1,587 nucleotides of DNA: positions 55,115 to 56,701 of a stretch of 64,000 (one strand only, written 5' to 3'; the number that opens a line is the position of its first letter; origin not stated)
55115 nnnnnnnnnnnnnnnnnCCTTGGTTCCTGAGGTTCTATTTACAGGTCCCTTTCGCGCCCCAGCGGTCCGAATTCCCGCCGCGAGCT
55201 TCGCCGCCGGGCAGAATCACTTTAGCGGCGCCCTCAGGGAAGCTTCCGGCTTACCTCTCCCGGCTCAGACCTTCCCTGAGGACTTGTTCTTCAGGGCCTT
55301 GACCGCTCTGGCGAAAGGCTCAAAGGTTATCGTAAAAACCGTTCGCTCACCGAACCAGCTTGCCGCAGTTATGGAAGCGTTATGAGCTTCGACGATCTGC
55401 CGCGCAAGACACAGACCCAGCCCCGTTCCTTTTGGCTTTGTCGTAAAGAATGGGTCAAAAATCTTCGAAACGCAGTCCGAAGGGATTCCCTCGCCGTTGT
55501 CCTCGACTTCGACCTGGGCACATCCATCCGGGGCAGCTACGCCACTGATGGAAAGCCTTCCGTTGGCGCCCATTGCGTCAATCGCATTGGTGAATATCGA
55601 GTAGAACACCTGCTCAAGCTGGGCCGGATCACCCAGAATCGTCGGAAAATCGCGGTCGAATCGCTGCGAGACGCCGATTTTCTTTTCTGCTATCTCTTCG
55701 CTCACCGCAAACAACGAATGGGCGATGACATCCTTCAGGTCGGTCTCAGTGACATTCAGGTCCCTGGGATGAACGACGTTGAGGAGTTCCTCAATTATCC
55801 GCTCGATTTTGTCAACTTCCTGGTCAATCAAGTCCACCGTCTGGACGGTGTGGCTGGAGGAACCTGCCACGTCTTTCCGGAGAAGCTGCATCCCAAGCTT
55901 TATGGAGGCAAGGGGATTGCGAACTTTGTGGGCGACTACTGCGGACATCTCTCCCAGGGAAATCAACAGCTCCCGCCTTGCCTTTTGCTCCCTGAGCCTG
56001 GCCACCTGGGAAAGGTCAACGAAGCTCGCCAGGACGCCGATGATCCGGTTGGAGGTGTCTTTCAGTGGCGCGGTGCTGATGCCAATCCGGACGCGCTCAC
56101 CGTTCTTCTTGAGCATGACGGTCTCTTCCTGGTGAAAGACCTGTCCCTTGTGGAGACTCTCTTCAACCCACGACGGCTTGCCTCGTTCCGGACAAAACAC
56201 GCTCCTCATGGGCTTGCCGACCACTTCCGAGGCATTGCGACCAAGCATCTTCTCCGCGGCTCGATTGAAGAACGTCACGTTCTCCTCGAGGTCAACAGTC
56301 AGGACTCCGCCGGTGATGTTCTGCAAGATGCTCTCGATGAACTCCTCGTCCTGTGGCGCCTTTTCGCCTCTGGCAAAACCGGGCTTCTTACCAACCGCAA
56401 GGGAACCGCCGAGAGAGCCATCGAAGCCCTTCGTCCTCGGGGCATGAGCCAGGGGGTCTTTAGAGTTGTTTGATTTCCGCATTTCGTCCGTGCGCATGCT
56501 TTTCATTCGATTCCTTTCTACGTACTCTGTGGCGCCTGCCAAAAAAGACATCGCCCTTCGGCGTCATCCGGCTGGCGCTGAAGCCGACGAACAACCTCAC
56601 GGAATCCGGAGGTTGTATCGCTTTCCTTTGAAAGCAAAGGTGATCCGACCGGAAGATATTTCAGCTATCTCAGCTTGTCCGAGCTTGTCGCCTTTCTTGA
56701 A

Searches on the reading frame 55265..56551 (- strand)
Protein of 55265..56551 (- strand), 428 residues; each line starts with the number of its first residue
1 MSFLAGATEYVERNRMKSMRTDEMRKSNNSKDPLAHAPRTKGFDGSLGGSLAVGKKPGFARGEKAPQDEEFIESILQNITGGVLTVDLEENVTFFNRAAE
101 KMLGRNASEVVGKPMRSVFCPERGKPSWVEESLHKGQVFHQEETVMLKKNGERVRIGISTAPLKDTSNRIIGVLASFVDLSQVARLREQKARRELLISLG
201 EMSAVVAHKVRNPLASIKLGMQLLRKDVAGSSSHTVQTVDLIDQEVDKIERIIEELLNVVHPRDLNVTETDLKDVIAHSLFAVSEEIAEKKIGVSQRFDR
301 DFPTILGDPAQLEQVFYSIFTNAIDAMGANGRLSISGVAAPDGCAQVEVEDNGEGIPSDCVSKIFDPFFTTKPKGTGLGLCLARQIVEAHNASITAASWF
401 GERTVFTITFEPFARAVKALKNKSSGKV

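Call 86: search_protein_families(library=pfam, proteins=[window:55265-56551:-], max_evalue=0.00001)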
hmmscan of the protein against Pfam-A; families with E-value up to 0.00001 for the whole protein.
window:55265-56551:- (428 aa): 8 families
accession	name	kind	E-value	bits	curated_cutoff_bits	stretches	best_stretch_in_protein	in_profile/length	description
PF02518.31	HATPase_c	-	4e-22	79.2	26.4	1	307-410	1-107/111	Histidine kinase-, DNA gyrase B-, and HSP90-like ATPase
PF13426.13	PAS_9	-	6.2e-16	59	27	1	82-182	3-103/103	PAS domain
PF00989.32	PAS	-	3e-13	50.2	22.6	1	71-177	2-110/113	PAS fold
PF00512.31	HisKA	-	3.8e-11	43.3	26.9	1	199-258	2-59/66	His Kinase A (phospho-acceptor) domain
PF08448.16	PAS_4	-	5.6e-10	39.9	23.1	1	78-184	3-109/110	PAS fold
PF08447.18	PAS_3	-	5.9e-07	30.1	25.6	0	93-174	2-86/89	PAS fold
PF13596.12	PAS_10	-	6.1e-07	30.5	22.1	1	73-180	2-105/106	PAS domain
PF13188.13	PAS_8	-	9.2e-06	25.8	21.8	0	70-119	1-47/65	PAS domain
